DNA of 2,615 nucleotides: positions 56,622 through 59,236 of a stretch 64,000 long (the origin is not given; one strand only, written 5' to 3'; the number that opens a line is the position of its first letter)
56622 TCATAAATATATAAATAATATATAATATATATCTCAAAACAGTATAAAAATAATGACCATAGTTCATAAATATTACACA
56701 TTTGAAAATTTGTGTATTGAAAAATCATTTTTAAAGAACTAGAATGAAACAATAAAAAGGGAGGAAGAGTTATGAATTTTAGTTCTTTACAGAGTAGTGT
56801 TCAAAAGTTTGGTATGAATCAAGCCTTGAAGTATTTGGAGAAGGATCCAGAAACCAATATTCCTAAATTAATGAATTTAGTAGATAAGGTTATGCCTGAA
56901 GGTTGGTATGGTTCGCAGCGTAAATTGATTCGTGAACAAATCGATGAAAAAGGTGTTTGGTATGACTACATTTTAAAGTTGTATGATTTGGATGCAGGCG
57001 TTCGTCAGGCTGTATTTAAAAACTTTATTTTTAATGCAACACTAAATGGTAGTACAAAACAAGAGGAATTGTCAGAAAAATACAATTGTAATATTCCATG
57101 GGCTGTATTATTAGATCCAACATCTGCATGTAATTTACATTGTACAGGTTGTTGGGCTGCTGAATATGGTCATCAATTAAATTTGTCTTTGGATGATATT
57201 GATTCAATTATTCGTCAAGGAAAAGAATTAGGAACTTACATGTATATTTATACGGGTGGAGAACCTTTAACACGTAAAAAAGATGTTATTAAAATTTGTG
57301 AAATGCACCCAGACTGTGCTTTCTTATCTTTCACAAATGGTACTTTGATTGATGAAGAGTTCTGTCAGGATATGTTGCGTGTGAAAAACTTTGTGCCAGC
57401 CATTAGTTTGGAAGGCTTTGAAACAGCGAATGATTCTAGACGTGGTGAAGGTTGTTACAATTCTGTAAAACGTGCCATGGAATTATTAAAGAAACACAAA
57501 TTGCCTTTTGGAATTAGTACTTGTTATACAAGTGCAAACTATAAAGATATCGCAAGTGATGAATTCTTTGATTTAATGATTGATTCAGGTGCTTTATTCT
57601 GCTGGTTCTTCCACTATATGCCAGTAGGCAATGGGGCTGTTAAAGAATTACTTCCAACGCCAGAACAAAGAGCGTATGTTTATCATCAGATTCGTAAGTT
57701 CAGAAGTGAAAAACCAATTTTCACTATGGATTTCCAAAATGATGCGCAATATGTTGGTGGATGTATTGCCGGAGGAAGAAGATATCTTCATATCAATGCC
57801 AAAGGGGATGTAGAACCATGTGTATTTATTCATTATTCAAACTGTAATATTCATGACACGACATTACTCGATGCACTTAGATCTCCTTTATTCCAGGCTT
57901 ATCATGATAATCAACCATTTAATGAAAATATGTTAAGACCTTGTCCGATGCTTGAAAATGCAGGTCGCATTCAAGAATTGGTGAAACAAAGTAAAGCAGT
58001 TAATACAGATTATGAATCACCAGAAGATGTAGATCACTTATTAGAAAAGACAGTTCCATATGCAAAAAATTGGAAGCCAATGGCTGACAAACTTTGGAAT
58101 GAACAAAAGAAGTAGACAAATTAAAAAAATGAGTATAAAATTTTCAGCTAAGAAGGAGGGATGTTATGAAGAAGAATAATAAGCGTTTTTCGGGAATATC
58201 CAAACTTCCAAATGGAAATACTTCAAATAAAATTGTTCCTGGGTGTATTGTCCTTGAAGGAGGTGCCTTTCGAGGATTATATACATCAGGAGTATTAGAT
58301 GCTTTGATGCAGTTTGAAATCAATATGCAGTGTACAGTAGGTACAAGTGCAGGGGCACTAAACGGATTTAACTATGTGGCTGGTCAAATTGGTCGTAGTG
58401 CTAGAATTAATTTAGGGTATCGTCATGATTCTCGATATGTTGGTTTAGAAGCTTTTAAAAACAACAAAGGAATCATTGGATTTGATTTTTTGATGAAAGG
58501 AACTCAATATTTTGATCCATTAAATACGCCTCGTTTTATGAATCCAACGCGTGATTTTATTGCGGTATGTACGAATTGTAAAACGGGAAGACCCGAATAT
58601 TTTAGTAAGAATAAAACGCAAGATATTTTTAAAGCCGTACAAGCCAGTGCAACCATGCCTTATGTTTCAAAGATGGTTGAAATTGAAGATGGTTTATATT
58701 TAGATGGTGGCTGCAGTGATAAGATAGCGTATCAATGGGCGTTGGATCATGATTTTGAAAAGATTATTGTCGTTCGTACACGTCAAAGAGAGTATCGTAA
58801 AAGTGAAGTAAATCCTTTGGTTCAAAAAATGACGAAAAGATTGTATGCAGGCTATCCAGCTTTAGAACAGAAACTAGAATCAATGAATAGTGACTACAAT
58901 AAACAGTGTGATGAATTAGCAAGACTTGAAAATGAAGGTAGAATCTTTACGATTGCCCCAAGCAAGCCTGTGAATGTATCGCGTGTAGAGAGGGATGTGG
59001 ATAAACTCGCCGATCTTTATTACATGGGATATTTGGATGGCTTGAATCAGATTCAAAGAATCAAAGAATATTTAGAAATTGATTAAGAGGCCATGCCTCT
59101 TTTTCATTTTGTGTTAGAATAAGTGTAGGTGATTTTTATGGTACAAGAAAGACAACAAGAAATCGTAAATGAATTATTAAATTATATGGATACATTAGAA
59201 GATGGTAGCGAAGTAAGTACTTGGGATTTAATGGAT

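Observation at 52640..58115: Tandem paralogous OYE-FAD fused flavin oxidoreductases (640 and 667 aa) followed by a radical SAM/SPASM enzyme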

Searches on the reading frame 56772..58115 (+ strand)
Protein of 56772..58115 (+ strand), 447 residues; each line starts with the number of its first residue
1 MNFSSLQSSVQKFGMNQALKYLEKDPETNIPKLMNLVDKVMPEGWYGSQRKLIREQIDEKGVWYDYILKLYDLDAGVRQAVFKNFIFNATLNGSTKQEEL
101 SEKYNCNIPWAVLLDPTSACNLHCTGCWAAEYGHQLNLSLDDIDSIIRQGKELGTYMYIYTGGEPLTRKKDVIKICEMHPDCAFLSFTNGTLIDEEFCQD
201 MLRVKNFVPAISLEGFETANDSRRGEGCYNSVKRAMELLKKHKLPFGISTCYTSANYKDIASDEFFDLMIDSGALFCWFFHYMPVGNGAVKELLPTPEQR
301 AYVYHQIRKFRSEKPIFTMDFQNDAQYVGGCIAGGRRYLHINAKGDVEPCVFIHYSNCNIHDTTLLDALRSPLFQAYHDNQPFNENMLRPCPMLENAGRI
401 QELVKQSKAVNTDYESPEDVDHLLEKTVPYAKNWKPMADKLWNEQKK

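Call 4: search_protein_families(library=pfam, proteins=[window:56772-58115:+])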
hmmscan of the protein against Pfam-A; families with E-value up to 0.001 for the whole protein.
window:56772-58115:+ (447 aa): 2 families
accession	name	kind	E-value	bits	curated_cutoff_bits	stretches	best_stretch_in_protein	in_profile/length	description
PF04055.27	Radical_SAM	-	1.1e-16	61.9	29.5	1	116-253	3-152/166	Radical SAM superfamily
PF13186.11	SPASM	-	1.5e-05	25.6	21.5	1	331-391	1-63/67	Iron-sulfur cluster-binding domain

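Call 5: search_protein_families(library=ncbifam, proteins=[window:56772-58115:+])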
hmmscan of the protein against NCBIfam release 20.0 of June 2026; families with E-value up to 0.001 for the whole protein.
window:56772-58115:+ (447 aa): 51 families (the best 25 are shown)
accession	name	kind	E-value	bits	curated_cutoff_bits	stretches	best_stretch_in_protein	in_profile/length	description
TIGR04055.1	rSAM_NirJ2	equivalog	2.2e-22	80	500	1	116-367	6-271/326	putative heme d1 biosynthesis radical SAM protein NirJ2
TIGR04545.1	rSAM_ahbD_hemeb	equivalog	6e-21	75.2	500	1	117-289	7-182/339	heme b synthase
TIGR04053.2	TIGR04053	equivalog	7.3e-18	64.9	395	1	109-310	7-213/366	TIGR04053 family radical SAM/SPASM domain-containing protein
TIGR03962.1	mycofact_rSAM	equivalog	2.6e-17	63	265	1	108-363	10-275/339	mycofactocin radical SAM maturase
TIGR04051.1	rSAM_NirJ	equivalog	1.3e-16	60.5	515.45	1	117-286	9-180/354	heme d1 biosynthesis radical SAM protein NirJ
TIGR04546.1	rSAM_ahbC_deAc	equivalog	6.8e-15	54.8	650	1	112-311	41-244/390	12,18-didecarboxysiroheme deacetylase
TIGR04054.1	rSAM_NirJ1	equivalog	1e-14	54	650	1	111-327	37-263/387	putative heme d1 biosynthesis radical SAM protein NirJ1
NF041298.1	rSAM_mat_DynA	equivalog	2.2e-14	53.2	450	1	113-272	4-177/356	dynobactin maturation radical SAM/SPASM protein DynA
NF045574.1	sacti_mat_StsB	exception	3.4e-14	52.5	625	1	117-261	103-250/466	StsB family radical SAM/SPASM domain sactipeptide maturase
TIGR04347.1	pseudo_SAM_Halo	equivalog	5.5e-13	48.9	525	1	111-286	39-216/390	TIGR04347 family pseudo-SAM/SPASM protein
TIGR03942.1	sulfatase_rSAM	equivalog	1.2e-12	47.6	349.45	1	117-274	7-181/363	anaerobic sulfatase maturase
TIGR04163.1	rSAM_cobopep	equivalog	5.9e-12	45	375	1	109-260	63-228/428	peptide-modifying radical SAM enzyme CbpB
NF041718.1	rSAM_phane_AMC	equivalog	1.4e-11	44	425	1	111-254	7-162/362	cyclophane-forming radical SAM peptide maturase AmcB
NF047865.1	rSAM_PapB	equivalog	2e-11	43.7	340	1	116-244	9-154/330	PapB family radical SAM/SPASM ranthipeptide maturase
TIGR04133.1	rSAM_w_lipo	hypoth_equivalog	3.6e-11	42.6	425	1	113-316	27-237/350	TIGR04133 family radical SAM/SPASM protein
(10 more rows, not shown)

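Call 25: find_homologous_proteins(query=window:56772-58115:+, max_evalue=1e-20)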
Query window:56772-58115:+ (447 aa): 8000 proteins with E <= 1e-20 among 8000 candidates; the best 120 are listed.
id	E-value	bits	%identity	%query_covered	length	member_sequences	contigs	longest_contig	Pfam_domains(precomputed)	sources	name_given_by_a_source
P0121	0.0e+0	1050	98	100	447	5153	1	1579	PF13186.12,PF04055.28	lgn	-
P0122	1.0e-275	933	87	99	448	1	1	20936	PF13186.12,PF04055.28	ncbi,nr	ncbi:MAG TPA: radical SAM protein [Erysipelotrichaceae bacterium]|nr:radical SAM protein [Erysipelot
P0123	5.3e-275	930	89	100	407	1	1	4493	PF13186.12,PF04055.28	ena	-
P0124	5.2e-270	914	98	87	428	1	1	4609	PF13186.12,PF04055.28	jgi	jgi:MoaA/NifB/PqqE/SkfB family radical SAM enzyme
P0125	8.0e-257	870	82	100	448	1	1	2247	PF13186.12,PF04055.28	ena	-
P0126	1.7e-254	863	83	95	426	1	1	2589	PF13186.12,PF04055.28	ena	-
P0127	8.5e-250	847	-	-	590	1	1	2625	PF13186.12,PF04055.28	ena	-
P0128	5.1e-247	838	81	99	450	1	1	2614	PF13186.12,PF04055.28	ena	-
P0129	1.6e-245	833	77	99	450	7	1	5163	PF04055.28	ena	-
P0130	5.8e-244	828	76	98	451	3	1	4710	PF04055.28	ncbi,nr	ncbi:MAG: radical SAM protein [Eubacteriales bacterium]|nr:radical SAM protein [Eubacteriales bacter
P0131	2.6e-242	822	75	99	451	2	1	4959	PF13186.12,PF04055.28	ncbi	-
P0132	2.7e-242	822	75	99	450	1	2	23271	PF04055.28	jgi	-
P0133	3.3e-242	822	76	98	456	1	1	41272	PF04055.28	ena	-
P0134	5.7e-242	821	75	100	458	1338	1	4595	PF13186.12,PF04055.28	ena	-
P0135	1.1e-241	820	77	99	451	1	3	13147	PF04055.28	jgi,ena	-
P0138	1.5e-241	820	77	99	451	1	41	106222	PF04055.28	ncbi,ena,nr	ncbi:MAG: radical SAM protein [Clostridiales bacterium]|nr:radical SAM protein [Clostridiales bacter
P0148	2.4e-239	813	74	100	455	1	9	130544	PF04055.28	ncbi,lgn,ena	-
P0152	8.5e-239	811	75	99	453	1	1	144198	PF04055.28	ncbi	ncbi:MAG: radical SAM protein [Oscillospiraceae bacterium]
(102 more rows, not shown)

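Call 26: search_solved_structures(query=window:56772-58115:+, max_evalue=0.001)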
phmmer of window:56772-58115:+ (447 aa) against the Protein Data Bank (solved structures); distinct sequences matched with E-value up to 0.001: 6.
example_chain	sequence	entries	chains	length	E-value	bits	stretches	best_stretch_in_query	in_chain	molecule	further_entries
4k37_A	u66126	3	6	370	1.2e-07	34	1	109-256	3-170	Anaerobic sulfatase-maturating enzyme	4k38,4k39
4k36_A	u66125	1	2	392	1.3e-07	33.8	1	109-256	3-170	Anaerobic sulfatase-maturating enzyme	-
5v1q_A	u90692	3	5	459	7.1e-06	28.1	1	90-261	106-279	Radical SAM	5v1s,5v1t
6efn_A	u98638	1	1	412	9.8e-05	24.4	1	103-351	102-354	Sporulation killing factor maturation protein SkfB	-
7vob_C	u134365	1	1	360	0.00039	22.4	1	118-236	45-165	Cytosylglucuronate decarboxylase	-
7voc_C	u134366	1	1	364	0.0004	22.3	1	118-236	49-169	Cytosylglucuronate decarboxylase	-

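Call 28: find_encoding_contigs(protein=P0138, flank=4000, max_places=2)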
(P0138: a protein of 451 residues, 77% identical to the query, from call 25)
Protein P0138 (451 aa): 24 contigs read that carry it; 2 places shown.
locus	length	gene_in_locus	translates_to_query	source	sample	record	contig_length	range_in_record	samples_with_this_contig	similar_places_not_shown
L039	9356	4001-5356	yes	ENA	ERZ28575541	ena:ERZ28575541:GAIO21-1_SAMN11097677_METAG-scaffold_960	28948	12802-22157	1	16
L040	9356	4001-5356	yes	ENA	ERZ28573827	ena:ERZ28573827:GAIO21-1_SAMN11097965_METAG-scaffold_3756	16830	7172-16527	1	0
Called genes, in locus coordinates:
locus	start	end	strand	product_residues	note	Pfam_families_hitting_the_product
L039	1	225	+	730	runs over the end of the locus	PF00395:SLH, PF13350:Y_phosphatase3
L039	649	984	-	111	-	PF01638:HxlR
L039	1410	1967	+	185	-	PF02659:Mntp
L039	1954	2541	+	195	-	PF00440:TetR_N, PF14278:TetR_C_8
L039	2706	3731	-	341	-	-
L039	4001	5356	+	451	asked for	PF04055:Radical_SAM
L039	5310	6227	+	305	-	PF02645:DegV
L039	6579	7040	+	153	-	PF01797:Y1_Tnp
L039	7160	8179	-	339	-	PF08240:ADH_N, PF00107:ADH_zinc_N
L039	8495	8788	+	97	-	-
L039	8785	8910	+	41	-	-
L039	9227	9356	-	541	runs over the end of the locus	PF00118:Cpn60_TCP1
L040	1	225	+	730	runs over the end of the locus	PF00395:SLH, PF13350:Y_phosphatase3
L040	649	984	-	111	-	PF01638:HxlR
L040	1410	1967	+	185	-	PF02659:Mntp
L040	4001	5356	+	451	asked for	PF04055:Radical_SAM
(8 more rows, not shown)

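Call 29: find_encoding_contigs(protein=P0152, flank=4000, max_places=2)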
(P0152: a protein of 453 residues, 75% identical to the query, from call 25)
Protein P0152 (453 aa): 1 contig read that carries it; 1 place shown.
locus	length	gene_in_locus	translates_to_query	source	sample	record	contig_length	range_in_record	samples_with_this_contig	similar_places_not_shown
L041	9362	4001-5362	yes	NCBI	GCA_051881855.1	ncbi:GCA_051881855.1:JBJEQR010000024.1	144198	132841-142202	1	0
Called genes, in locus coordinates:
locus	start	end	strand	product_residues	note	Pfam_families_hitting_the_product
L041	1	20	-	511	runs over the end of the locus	PF13396:PLDc_N (weak), PF13091:PLDc_2, PF00614:PLDc (faint), PF13091:PLDc_2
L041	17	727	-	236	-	PF09335:VTT_dom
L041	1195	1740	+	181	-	PF00440:TetR_N, PF14278:TetR_C_8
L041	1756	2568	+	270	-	PF00702:Hydrolase (faint), PF08282:Hydrolase_3, PF05116:S6PP (weak)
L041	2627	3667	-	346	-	-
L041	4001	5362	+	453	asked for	PF04055:Radical_SAM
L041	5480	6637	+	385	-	PF00438:S-AdoMet_synt_N, PF02772:S-AdoMet_synt_M, PF02773:S-AdoMet_synt_C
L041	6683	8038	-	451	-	PF04087:DUF389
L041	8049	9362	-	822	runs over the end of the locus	PF02837:Glyco_hydro_2_N (weak), PF22666:Glyco_hydro_2_N2 (faint), PF22820:TcaA_3rd_4th (faint), PF00703:Glyco_hydro_2, PF02836:Glyco_hydro_2_C, PF16355:DUF4982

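Call 30: find_encoding_contigs(protein=P0148, flank=4000, max_places=2)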
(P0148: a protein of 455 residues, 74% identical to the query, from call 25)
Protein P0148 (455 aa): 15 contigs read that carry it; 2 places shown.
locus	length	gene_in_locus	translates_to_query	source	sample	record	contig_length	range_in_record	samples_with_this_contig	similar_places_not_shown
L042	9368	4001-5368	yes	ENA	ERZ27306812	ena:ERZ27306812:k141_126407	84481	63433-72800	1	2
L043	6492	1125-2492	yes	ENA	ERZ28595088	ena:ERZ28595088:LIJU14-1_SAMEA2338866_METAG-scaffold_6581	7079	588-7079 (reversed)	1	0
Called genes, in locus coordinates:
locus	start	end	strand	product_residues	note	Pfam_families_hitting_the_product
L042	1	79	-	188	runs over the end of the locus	PF01467:CTP_transf_like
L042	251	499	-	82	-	PF11823:Se_S_carrier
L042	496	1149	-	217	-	PF01206:TusA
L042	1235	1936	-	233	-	PF09335:VTT_dom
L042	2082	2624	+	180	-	PF00440:TetR_N, PF14278:TetR_C_8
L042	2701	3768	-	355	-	-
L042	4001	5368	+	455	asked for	PF04055:Radical_SAM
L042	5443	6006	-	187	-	PF01694:Rhomboid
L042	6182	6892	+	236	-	PF03591:AzlC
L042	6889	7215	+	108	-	PF05437:AzlD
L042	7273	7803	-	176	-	PF14277:DUF4364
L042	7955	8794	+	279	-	-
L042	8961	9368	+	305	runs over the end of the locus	PF19568:Spore_III_AA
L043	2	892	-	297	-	?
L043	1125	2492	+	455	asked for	PF04055:Radical_SAM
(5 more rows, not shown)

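Call 58: find_encoding_contigs(protein=P0122, flank=7000, max_places=2)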
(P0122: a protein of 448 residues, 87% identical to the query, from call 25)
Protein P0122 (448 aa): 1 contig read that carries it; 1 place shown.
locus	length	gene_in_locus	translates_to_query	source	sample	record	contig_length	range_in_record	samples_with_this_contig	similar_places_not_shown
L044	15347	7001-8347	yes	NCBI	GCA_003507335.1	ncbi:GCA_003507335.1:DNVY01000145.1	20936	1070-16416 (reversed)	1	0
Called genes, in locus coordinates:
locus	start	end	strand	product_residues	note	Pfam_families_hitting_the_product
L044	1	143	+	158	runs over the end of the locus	PF08241:Methyltransf_11 (faint)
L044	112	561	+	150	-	-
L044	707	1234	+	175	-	-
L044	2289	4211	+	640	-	PF00724:Oxidored_FMN, PF00070:Pyr_redox (weak), PF00890:FAD_binding_2 (weak), PF01134:GIDA (weak), PF03486:HI0933_like (weak), PF07992:Pyr_redox_2, PF12831:FAD_oxidored, PF00070:Pyr_redox, +6 more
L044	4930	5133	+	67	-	-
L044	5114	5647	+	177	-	PF00724:Oxidored_FMN, PF12831:FAD_oxidored (weak), PF13450:NAD_binding_8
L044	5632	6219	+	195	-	PF07992:Pyr_redox_2, PF01266:DAO (faint), PF13738:Pyr_redox_3, PF00070:Pyr_redox, PF02737:3HCDH_N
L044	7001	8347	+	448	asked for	PF04055:Radical_SAM, PF13186:SPASM (faint)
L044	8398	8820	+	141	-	PF01734:Patatin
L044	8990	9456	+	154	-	PF19890:DUF6363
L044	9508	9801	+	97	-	-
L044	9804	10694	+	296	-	PF01661:Macro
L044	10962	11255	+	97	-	PF01022:HTH_5, PF12840:HTH_20, PF08279:HTH_11 (weak), PF12802:MarR_2 (weak), PF13412:HTH_24 (weak)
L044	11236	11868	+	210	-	PF07853:DUF1648, PF13630:SdpI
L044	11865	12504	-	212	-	PF11187:Mbeg1-like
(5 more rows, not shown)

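Call 71: predict_structure(alignment_id=A1)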
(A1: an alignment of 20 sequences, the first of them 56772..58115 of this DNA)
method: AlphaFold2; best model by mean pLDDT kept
length: 447 residues; sequences in the alignment: 20
mean_pLDDT: 74.3   pTM: 0.80
mean pLDDT of the five models: 74.3, 67.8, 61.5, 47.0, 46.2
residues with pLDDT >= 90: 80; 70-90: 207; 50-70: 114; < 50: 46
segments of 3 or more residues with pLDDT < 50: 1-3, 118-135, 285-289, 325-335, 382-386
pLDDT, mean of each block of 10 residues (from residue 1): 51 65 69 68 59 68 76 88 78 82 86 65 42 55 93 89 59 90 84 89 92 68 62 91 91 84 92 87 53 77 87 83 47 54 81 81 92 75 49 65 85 71 75 76 65
secondary structure, 60 per line:
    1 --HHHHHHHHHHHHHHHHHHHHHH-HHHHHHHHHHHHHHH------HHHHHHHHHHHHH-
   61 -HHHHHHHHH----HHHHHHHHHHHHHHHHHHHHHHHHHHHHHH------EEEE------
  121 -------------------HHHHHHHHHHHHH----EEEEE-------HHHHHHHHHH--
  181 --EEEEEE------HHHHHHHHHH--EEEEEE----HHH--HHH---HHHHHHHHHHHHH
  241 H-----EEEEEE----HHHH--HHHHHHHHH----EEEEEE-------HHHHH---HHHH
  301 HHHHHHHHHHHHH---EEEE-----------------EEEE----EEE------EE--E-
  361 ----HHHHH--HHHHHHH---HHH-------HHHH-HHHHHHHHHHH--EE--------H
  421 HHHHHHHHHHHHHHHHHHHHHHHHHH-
elements in order: H3-24 H26-40 H47-59 H62-70 H75-104 E111-114 H140-152 E157-161 H169-178 E183-188 H195-204 E207-212 H228-241 E247-252 H257-260 H263-271 E276-281 H289-293 H297-313 E317-320 E338-341 E346-348 H365-369 H372-378 H392-395 H397-407 H420-446

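Call 73: fold_search(model_id=the predicted structure, library=pdb)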
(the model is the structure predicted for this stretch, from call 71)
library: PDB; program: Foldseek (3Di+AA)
matches with E <= 10: 1645; with E <= 0.001: 91
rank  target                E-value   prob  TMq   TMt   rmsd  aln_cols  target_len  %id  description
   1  6efn                  1.8e-12  1.00  0.51  0.58   5.0       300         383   19  Structure of a RiPP maturase, SkfB (released 2018-10-24)
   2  5v1s_A                3.6e-11  1.00  0.46  0.48   7.1       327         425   19  Crystal structure of Streptococcus suis SuiB bound to S-adenosylmethionine (released 2017-08-30)
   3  5v1t_A                3.8e-11  1.00  0.48  0.48   6.2       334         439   19  Crystal structure of Streptococcus suis SuiB bound to precursor peptide SuiA (released 2017-08-30)
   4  5v1q_B                4.3e-11  1.00  0.47  0.47   6.7       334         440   18  Crystal structure of Streptococcus suis SuiB (released 2017-08-30)
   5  5v1s_B                6.7e-11  1.00  0.44  0.46   6.6       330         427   19  Crystal structure of Streptococcus suis SuiB bound to S-adenosylmethionine (released 2017-08-30)
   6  5v1q_A                8.8e-11  1.00  0.45  0.47   6.9       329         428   18  Crystal structure of Streptococcus suis SuiB (released 2017-08-30)
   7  5vsl_A                4.2e-09  1.00  0.45  0.72   4.1       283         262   14  Crystal structure of viperin with bound [4Fe-4S] cluster and S-adenosylhomocysteine (SAH) (released 2017-06-14)
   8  5vsm_A                1.6e-08  1.00  0.44  0.72   4.5       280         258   14  Crystal structure of viperin with bound [4Fe-4S] cluster, 5'-deoxyadenosine, and L-methionine (released 2017-06-14)
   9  6q2q_A                2.1e-08  1.00  0.44  0.65   4.5       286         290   15  Crystal structure of mouse viperin bound to uridine triphosphate and S-adenosylhomocysteine (released 2020-01-22)
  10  5vsl_B                2.2e-08  1.00  0.45  0.74   3.9       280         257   15  Crystal structure of viperin with bound [4Fe-4S] cluster and S-adenosylhomocysteine (SAH) (released 2017-06-14)
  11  6q2p_B                3.2e-08  1.00  0.40  0.59   4.4       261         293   16  Crystal structure of mouse viperin bound to cytidine triphosphate and S-adenosylhomocysteine (released 2020-01-22)
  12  9dfu                  3.8e-08  1.00  0.42  0.65   3.6       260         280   16  X-ray crystal structure of the second Viperin-like enzyme from T. virens variant F40H with bound CTP and SAM (released 2025-02-19)
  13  6b4c_C                4.0e-08  1.00  0.40  0.65   4.2       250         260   16  Structure of Viperin from Trichoderma virens (released 2018-07-25)
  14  6q2p_A                4.7e-08  1.00  0.40  0.60   4.4       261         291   16  Crystal structure of mouse viperin bound to cytidine triphosphate and S-adenosylhomocysteine (released 2020-01-22)
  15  9dfw_A                5.0e-08  1.00  0.41  0.61   4.4       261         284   16  X-ray crystal structure of an engineered Viperin-like enzyme from T. virens with bound CTP and SAM (released 2025-02-12)
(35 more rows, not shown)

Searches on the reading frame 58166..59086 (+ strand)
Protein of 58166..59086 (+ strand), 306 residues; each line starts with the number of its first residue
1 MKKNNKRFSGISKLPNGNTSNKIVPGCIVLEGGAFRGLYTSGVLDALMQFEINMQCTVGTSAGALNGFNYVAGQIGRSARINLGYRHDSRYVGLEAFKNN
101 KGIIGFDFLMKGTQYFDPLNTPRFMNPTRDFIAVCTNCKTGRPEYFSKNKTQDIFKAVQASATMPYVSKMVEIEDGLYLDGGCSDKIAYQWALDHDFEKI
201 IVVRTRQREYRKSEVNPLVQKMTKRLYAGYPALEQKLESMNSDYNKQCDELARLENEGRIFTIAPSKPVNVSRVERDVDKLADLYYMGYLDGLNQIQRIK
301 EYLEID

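Call 4: search_protein_families(library=pfam, proteins=[window:58166-59086:+])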
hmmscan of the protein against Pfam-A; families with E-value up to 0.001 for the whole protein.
window:58166-59086:+ (306 aa): 2 families
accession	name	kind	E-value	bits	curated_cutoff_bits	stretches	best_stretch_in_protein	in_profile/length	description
PF19890.4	DUF6363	-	6e-21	74.5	26.4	1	230-304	1-75/75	Domain of unknown function (DUF6363)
PF01734.28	Patatin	-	1.9e-16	61.3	27.7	1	28-187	1-185/191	Patatin-like phospholipase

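Call 5: search_protein_families(library=ncbifam, proteins=[window:58166-59086:+])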
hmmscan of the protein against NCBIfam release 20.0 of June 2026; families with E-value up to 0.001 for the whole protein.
window:58166-59086:+ (306 aa): 2 families
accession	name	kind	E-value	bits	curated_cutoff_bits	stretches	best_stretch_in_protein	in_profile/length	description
NF007623.0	PRK10279.1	equivalog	1.1e-09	38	272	1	28-187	8-162/301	patatin-like phospholipase RssA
NF043045.1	T4SS_VpdC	equivalog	2.6e-05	22.5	1000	1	130-185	442-499/880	Dot/Icm T4SS effector VpdC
